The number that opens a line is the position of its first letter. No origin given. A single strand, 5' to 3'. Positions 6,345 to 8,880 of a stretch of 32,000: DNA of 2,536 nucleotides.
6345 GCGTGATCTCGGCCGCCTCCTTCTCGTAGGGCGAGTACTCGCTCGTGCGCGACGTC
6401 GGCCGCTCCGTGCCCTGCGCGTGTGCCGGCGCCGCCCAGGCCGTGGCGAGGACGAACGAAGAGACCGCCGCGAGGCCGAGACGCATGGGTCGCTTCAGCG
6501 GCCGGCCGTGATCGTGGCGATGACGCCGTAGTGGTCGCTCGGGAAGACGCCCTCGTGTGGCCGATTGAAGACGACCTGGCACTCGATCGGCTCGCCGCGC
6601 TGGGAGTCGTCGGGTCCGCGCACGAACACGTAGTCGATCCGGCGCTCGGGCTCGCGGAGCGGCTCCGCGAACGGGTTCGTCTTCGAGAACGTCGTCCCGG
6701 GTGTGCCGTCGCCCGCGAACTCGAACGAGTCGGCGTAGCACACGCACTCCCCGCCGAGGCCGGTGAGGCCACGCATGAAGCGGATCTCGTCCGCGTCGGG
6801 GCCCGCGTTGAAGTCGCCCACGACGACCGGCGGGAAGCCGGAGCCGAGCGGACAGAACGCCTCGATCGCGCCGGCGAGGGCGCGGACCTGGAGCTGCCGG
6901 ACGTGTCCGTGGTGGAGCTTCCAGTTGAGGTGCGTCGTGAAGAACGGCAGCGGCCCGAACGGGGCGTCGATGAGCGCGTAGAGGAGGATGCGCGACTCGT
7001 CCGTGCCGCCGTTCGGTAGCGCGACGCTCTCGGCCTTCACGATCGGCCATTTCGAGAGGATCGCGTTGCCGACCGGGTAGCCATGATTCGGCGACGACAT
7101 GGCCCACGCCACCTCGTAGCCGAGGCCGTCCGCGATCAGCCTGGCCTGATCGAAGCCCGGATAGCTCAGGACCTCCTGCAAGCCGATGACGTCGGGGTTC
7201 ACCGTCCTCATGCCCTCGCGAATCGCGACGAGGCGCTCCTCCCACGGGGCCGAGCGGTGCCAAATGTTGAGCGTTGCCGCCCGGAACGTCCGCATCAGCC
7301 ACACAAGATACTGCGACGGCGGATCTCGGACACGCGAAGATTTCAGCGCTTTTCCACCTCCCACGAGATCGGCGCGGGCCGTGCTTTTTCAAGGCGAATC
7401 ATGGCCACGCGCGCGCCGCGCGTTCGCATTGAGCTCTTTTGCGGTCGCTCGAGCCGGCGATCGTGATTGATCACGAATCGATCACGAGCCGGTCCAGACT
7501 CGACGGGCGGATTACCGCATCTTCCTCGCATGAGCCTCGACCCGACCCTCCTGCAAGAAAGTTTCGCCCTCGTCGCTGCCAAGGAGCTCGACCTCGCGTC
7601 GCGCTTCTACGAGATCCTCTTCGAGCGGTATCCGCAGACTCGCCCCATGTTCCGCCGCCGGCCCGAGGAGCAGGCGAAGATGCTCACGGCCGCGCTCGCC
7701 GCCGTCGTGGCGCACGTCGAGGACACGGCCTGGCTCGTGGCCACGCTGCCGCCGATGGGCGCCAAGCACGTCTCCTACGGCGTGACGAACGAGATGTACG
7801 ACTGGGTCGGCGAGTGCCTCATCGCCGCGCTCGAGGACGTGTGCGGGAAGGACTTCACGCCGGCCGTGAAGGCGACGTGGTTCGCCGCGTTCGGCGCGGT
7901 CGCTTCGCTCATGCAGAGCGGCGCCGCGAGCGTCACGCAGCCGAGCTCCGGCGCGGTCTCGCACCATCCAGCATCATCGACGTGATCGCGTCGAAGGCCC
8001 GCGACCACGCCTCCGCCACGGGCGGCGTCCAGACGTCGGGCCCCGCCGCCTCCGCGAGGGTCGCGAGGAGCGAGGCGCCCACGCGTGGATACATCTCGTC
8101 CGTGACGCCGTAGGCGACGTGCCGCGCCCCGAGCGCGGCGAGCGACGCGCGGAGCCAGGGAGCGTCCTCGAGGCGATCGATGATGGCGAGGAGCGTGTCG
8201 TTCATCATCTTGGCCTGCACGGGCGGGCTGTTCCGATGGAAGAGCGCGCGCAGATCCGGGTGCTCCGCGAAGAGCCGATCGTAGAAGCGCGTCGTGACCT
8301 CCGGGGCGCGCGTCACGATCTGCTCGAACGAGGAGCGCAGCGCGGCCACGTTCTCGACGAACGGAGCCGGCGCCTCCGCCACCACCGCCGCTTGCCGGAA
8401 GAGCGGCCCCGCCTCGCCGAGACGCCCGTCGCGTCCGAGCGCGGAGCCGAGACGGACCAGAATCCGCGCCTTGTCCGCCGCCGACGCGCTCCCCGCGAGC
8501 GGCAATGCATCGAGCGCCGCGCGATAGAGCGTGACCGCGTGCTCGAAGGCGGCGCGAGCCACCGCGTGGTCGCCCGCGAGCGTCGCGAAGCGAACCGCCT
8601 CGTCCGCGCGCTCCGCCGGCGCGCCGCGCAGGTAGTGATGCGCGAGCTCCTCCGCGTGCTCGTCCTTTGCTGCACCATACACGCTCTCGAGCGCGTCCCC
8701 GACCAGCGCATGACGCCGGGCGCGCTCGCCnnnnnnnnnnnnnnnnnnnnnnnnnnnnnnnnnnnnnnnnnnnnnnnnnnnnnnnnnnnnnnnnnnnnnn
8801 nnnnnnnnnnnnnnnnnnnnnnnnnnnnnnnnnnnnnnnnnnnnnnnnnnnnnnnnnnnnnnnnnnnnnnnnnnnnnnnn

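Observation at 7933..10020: Globin domain fused to the C-terminus of a winged-helix/STAND-ATPase regulator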

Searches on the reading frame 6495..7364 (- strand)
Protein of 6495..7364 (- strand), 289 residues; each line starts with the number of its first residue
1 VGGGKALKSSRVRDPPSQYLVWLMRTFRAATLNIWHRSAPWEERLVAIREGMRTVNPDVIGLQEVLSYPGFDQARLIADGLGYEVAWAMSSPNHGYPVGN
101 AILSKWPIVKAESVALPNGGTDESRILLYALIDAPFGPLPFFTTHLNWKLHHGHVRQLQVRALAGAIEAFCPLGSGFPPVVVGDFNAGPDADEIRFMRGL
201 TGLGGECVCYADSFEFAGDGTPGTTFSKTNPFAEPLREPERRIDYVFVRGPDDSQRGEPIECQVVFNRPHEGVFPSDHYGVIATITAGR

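Call 55: search_protein_families(library=pfam, proteins=[window:6495-7364:-], max_evalue=0.001)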
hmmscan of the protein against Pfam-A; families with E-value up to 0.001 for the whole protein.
window:6495-7364:- (289 aa): 1 family
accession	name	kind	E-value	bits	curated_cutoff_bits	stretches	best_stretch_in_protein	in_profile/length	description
PF03372.29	Exo_endo_phos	-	6.1e-25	88.7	24.5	1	30-278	1-225/225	Endonuclease/Exonuclease/phosphatase family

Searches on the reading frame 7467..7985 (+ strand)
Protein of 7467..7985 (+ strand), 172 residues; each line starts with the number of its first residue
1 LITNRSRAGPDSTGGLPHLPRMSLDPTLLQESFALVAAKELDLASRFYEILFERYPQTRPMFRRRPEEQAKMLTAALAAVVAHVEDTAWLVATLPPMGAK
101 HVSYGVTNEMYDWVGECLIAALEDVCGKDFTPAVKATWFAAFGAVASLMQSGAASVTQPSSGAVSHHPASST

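Call 3: search_protein_families(library=pfam, proteins=[window:7467-7985:+], max_evalue=0.1)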
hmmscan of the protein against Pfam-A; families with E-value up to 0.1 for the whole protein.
window:7467-7985:+ (172 aa): 1 family
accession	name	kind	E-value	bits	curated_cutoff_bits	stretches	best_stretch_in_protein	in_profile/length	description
PF00042.28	Globin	-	1.1e-14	55.3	22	1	46-147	2-115/117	Globin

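Call 4: search_protein_families(library=ncbifam, proteins=[window:7467-7985:+], max_evalue=0.1)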
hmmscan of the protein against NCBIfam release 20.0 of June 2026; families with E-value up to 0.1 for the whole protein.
window:7467-7985:+ (172 aa): 1 family
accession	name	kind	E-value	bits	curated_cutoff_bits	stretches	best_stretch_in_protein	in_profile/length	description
NF009805.0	PRK13289.1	equivalog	2.7e-21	76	432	1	31-151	12-135/399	NO-inducible flavohemoprotein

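Call 33: find_homologous_proteins(query=window:7530-7985:+, max_evalue=1e-10)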
Query window:7530-7985:+ (151 aa): 244 proteins with E <= 1e-10 among 355 candidates; the best 120 are listed.
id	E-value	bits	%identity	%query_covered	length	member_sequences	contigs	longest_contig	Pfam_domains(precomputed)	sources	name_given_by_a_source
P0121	9.5e-94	329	100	100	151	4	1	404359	PF00042.29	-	-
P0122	9.7e-79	280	86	100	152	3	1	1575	PF00042.29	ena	-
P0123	2.3e-71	256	82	94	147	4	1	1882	PF00042.29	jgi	jgi:hemoglobin-like flavoprotein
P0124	1.3e-69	251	80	99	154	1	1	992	PF00042.29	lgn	-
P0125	3.5e-66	240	80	91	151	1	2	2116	PF00042.29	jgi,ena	-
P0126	1.6e-65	237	73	99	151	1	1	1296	PF00042.29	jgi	-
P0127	1.0e-63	232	77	91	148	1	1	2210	PF00042.29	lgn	-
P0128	3.7e-62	227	72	99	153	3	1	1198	PF00042.29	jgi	-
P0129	6.1e-60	219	65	100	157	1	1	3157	PF00042.29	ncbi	-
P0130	6.4e-54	200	64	100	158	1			PF00042.29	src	-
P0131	1.1e-51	193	64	99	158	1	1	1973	PF00042.29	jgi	jgi:hemoglobin-like flavoprotein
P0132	2.1e-50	188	66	93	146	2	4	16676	PF00042.29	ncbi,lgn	-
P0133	5.2e-50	187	65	93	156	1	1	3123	PF00042.29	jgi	jgi:hemoglobin-like flavoprotein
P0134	1.4e-48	183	68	87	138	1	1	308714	PF00042.29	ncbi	-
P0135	2.4e-48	182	60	99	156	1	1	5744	PF00042.29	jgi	jgi:hemoglobin-like flavoprotein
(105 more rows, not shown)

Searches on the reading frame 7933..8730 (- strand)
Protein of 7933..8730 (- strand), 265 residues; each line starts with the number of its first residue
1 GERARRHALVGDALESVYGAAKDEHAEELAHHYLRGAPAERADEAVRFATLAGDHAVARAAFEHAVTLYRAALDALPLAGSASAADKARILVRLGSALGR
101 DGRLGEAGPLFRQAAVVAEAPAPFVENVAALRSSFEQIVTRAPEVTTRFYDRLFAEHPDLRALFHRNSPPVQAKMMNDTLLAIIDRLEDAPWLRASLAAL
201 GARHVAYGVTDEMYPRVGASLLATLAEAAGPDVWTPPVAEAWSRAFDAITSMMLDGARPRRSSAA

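Call 60: search_protein_representatives(protein=window:7933-8730:-)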
Query: 265 residues. Proteins with E-value up to 0.001 (for the whole library): 7807; up to 1e-10: 1708; up to 1e-30: 56. The best 150 are listed.
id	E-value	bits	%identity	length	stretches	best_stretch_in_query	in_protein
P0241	6.0e-217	733.5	42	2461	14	126-258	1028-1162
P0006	1.4e-109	381.8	73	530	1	2-262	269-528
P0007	1.3e-88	313.2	64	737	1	2-259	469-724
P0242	7.9e-85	300.8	34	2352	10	131-261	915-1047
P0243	6.4e-80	284.7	30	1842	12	135-254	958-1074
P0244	6.7e-77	274.8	66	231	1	45-259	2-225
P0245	8.1e-72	258.2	41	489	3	127-258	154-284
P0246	2.9e-71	256.4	29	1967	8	131-263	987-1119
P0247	4.7e-70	252.4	35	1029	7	164-259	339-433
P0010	8.2e-66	238.5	52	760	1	2-259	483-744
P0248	2.7e-57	210.6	47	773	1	2-262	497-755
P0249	7.2e-53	196.1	28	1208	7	131-254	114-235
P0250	3.3e-52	194.0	35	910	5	125-259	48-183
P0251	5.8e-52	193.2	34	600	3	120-258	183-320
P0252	1.0e-50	189.1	46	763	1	1-258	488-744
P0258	8.4e-43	163.2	41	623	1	3-258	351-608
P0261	1.2e-40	156.2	41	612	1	25-262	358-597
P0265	4.1e-39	151.1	39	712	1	2-262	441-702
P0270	6.0e-36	140.7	34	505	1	2-260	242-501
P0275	6.5e-35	137.3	38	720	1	20-256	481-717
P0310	3.6e-28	115.2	36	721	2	3-265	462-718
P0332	1.7e-24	103.2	33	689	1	3-256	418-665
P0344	3.3e-23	99.0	37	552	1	2-257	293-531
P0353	1.1e-22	97.3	44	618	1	127-259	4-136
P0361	9.4e-22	94.2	40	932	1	127-262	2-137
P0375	6.3e-21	91.5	44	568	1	127-258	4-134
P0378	8.8e-21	91.1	39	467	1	127-260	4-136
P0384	2.1e-20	89.8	41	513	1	117-258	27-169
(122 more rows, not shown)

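Call 61: search_protein_families(library=pfam, proteins=[P0248, P0252, P0258, P0261, P0265, P0275, P0310, P0332, P0344, P0270], max_evalue=0.0001)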
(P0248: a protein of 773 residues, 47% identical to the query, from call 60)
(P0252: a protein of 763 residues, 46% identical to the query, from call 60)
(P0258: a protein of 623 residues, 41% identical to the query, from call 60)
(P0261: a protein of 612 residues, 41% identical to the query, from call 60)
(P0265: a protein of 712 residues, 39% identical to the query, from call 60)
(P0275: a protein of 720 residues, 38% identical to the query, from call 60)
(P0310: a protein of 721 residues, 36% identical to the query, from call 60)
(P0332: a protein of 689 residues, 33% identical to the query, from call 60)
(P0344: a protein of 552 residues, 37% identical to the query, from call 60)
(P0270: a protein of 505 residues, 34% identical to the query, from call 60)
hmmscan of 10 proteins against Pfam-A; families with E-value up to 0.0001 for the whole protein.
P0248 (773 aa): 4 families
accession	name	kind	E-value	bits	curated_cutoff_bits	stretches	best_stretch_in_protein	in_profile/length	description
PF13191.12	AAA_16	-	2.6e-24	87.1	32.6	1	142-316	2-167/167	AAA ATPase domain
PF00486.34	Trans_reg_C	-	9.2e-17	61.3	26.2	1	24-96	4-77/77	Transcriptional regulatory protein, C terminal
PF00042.28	Globin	-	5.7e-12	46.6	22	1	642-746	2-117/117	Globin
PF13401.12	AAA_22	-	1.3e-06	29.2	27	1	163-298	5-101/130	AAA domain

P0252 (763 aa): 4 families
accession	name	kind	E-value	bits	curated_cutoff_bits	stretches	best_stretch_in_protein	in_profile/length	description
PF13191.12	AAA_16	-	6.4e-21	76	32.6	1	128-296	1-160/167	AAA ATPase domain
PF00042.28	Globin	-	2.9e-13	50.8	22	1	635-738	2-116/117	Globin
PF00486.34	Trans_reg_C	-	1.4e-12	47.9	26.2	1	26-99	3-77/77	Transcriptional regulatory protein, C terminal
PF13401.12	AAA_22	-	9.5e-05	23.2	27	0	155-289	9-105/130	AAA domain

P0258 (623 aa): 4 families
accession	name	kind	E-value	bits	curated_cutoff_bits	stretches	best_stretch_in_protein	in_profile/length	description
PF13191.12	AAA_16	-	9.7e-22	78.7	32.6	1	8-173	1-166/167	AAA ATPase domain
PF00042.28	Globin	-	5.7e-13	49.8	22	1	500-603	3-117/117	Globin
PF13401.12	AAA_22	-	3.9e-08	34.1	27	1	35-174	9-121/130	AAA domain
PF25199.1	nSTAND_NTPase5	-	3.3e-05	24.2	34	0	15-55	24-66/145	Novel STAND NTPase 5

P0261 (612 aa): 2 families
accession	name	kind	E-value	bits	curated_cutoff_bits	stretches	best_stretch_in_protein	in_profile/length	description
PF13191.12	AAA_16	-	3.7e-23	83.3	32.6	1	2-165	3-166/167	AAA ATPase domain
PF00042.28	Globin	-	8.7e-13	49.2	22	1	484-585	2-114/117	Globin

P0265 (712 aa): 3 families
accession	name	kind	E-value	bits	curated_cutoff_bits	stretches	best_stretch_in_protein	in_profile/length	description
PF13191.12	AAA_16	-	5.5e-18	66.4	32.6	1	96-261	2-166/167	AAA ATPase domain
PF00486.34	Trans_reg_C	-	1.4e-15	57.5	26.2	1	3-73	6-77/77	Transcriptional regulatory protein, C terminal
PF00042.28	Globin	-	1.2e-13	52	22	1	589-692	2-116/117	Globin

P0275 (720 aa): 3 families
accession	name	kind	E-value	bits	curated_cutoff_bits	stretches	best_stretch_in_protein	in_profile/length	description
PF13191.12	AAA_16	-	3.6e-18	67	32.6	1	123-291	2-166/167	AAA ATPase domain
PF00486.34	Trans_reg_C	-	3.5e-15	56.3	26.2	1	23-95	4-77/77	Transcriptional regulatory protein, C terminal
PF00042.28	Globin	-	3.9e-14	53.6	22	1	611-711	3-114/117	Globin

P0310 (721 aa): 5 families
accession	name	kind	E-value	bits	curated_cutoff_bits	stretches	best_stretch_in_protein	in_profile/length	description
PF13191.12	AAA_16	-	3.8e-18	67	32.6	1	131-278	2-166/167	AAA ATPase domain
PF00486.34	Trans_reg_C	-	1.2e-12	48.2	26.2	1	28-98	4-77/77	Transcriptional regulatory protein, C terminal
PF00042.28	Globin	-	1.4e-12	48.6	22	1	600-704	2-116/117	Globin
PF13401.12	AAA_22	-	3.7e-09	37.4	27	1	157-271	9-111/130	AAA domain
PF05729.18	NACHT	-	7.4e-07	29.6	26.7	1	157-323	4-162/167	NACHT domain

P0332 (689 aa): 3 families
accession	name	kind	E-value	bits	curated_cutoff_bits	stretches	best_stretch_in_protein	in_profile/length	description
PF00042.28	Globin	-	2.1e-08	35.1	22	1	558-660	2-115/117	Globin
PF00486.34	Trans_reg_C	-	2.2e-07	31.3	26.2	1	31-100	3-76/77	Transcriptional regulatory protein, C terminal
PF13604.12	AAA_30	-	4.6e-05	23.7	27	0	143-184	13-54/191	AAA domain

P0344 (552 aa): 2 families
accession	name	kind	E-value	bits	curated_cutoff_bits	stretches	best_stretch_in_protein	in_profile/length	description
PF00486.34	Trans_reg_C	-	4.5e-12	46.3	26.2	1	30-101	4-76/77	Transcriptional regulatory protein, C terminal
PF00042.28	Globin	-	8.4e-12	46.1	22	1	428-527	2-117/117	Globin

P0270 (505 aa): 2 families
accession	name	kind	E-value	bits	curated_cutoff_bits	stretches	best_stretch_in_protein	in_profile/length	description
PF00042.28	Globin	-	7.8e-14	52.6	22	1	390-493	2-116/117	Globin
PF11563.14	Protoglobin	-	7.4e-05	23.2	25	0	365-435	14-80/158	Protoglobin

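Call 62: search_protein_families(library=pfam, proteins=[P0241, P0247, P0245, P0353, P0361, P0375, P0378, P0384], max_evalue=0.0001)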
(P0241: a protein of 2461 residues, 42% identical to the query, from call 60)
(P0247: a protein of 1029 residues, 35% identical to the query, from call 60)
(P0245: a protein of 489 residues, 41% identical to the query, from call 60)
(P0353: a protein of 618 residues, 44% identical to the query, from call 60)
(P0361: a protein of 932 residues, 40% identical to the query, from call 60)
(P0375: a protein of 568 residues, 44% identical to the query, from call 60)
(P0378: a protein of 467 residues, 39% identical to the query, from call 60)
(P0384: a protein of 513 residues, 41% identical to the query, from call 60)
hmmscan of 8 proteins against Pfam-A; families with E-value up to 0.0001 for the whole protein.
P0241 (2461 aa): 4 families
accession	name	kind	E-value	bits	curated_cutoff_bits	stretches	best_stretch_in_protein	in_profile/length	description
PF00042.28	Globin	-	5.1e-231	753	22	14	118-221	4-117/117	Globin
PF11734.13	TilS_C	-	4.6e-25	87.2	22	0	98-125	37-64/74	TilS substrate C-terminal domain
PF05537.16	DUF759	-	1.3e-07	31.3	27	0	343-367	274-299/429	Borrelia burgdorferi protein of unknown function (DUF759)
PF01761.26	DHQ_synthase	-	3.5e-07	30.3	24.2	0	129-153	50-74/115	3-dehydroquinate synthase N-terminal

P0247 (1029 aa): 2 families
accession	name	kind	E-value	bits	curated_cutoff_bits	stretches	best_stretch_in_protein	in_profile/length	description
PF00042.28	Globin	-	2.5e-152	499.3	22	7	314-427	3-117/117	Globin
PF16342.10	DUF4972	-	6.1e-05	23.3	28.8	0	811-845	48-81/128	Domain of unknown function (DUF4972)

P0245 (489 aa): 2 families
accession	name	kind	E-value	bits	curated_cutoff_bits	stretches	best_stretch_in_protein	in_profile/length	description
PF00042.28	Globin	-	1.3e-53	180.9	22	3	24-125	2-114/117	Globin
PF11563.14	Protoglobin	-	3e-12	47.3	25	0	7-92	22-106/158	Protoglobin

P0353 (618 aa): 4 families
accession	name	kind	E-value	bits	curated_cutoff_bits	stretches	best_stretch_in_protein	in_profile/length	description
PF13185.12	GAF_2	-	1.6e-26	93.6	28.6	2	351-490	3-133/136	GAF domain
PF00042.28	Globin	-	1.1e-13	52.1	22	1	25-127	2-114/117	Globin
PF01590.32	GAF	-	8.8e-10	39.7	22.4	1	353-489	3-130/133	GAF domain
PF08448.16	PAS_4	-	3.7e-05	24.4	23.1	0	220-323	4-109/110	PAS fold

P0361 (932 aa): 7 families
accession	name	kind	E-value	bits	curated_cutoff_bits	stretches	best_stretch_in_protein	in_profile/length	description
PF00015.26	MCPsignal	-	2.4e-33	115.9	34.6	1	743-896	14-167/172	Methyl-accepting chemotaxis protein (MCP) signalling domain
PF13185.12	GAF_2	-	1.5e-17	64.5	28.6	1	394-532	6-135/136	GAF domain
PF00042.28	Globin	-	1.3e-14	55.1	22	1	23-126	2-115/117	Globin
PF01590.32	GAF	-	8.5e-07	30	22.4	1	394-531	4-132/133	GAF domain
PF08448.16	PAS_4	-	2.7e-06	28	23.1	0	258-363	2-109/110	PAS fold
PF13188.13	PAS_8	-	1.1e-05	25.6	21.8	0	546-576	5-35/65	PAS domain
PF00989.32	PAS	-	4e-05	24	22.6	0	543-574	2-33/113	PAS fold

P0375 (568 aa): 6 families
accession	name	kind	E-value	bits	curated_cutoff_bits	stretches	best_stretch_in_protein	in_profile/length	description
PF00042.28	Globin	-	6.4e-13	49.7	22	1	25-126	2-114/117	Globin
PF08448.16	PAS_4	-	5.1e-11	43.2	23.1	0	354-460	1-108/110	PAS fold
PF13188.13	PAS_8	-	3.3e-09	36.8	21.8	0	469-502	2-35/65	PAS domain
PF13426.13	PAS_9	-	1.4e-08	35.4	27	0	361-414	4-50/103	PAS domain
PF00989.32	PAS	-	4.5e-07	30.3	22.6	0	349-448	2-104/113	PAS fold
PF13596.12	PAS_10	-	3.8e-06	27.9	22.1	0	350-453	1-101/106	PAS domain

P0378 (467 aa): 2 families
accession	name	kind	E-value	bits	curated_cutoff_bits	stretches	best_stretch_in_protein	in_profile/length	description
PF00042.28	Globin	-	2.4e-18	67.2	22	1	25-129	2-117/117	Globin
PF02743.24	dCache_1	-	1.5e-06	28.4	45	1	207-380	2-144/240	Cache domain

P0384 (513 aa): 5 families
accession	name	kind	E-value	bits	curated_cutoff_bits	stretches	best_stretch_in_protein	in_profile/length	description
PF00805.28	Pentapeptide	-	3.8e-43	145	20.2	5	445-484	1-40/40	Pentapeptide repeats (8 copies)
PF00042.28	Globin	-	2.1e-17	64.1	22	1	60-164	2-117/117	Globin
PF13599.13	Pentapeptide_4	-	7.3e-13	48.8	38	2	375-447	6-78/78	Pentapeptide repeat region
PF13576.12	Pentapeptide_3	-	1.1e-07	32.3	27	0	453-494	2-46/48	Pentapeptide repeats (9 copies)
PF25296.1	Decapeptide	-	2.5e-06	27.7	45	0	438-495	13-70/74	Decapeptide repeat region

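Call 68: find_encoding_contigs(protein=P0310, flank=4000, max_places=1)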
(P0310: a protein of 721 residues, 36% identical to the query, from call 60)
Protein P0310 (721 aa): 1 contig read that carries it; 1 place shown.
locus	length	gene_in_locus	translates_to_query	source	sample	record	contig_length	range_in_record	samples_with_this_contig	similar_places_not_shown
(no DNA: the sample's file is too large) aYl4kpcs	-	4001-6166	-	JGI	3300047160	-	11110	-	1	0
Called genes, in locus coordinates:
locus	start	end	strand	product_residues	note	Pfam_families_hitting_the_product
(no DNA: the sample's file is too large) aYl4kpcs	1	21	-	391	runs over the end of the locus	-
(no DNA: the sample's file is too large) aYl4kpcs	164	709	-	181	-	-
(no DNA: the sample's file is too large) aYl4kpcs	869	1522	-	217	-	-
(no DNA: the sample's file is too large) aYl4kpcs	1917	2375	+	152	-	-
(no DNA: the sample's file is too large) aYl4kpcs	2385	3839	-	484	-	PF10092:DUF2330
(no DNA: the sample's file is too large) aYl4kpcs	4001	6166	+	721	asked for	PF00486:Trans_reg_C, PF13191:AAA_16, PF05729:NACHT (weak), PF13401:AAA_22, PF00042:Globin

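Call 69: find_encoding_contigs(protein=P0275, flank=4000, max_places=2)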
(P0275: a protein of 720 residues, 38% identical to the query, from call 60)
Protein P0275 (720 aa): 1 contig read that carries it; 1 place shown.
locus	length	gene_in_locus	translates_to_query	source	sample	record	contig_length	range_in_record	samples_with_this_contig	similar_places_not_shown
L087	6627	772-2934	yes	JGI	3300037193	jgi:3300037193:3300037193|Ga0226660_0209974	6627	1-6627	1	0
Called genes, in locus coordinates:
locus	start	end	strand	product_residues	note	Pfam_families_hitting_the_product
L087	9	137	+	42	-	-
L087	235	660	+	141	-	PF00042:Globin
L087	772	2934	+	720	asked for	PF00486:Trans_reg_C, PF13191:AAA_16, PF00042:Globin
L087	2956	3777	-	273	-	-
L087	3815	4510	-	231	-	PF01066:CDP-OH_P_transf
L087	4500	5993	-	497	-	PF00515:TPR_1 (faint), PF07719:TPR_2 (faint), PF13174:TPR_6 (faint), PF13176:TPR_7 (faint), PF13371:TPR_9, PF14559:TPR_19, PF13432:TPR_16 (weak), PF01987:AIM24 (weak), +6 more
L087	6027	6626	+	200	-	?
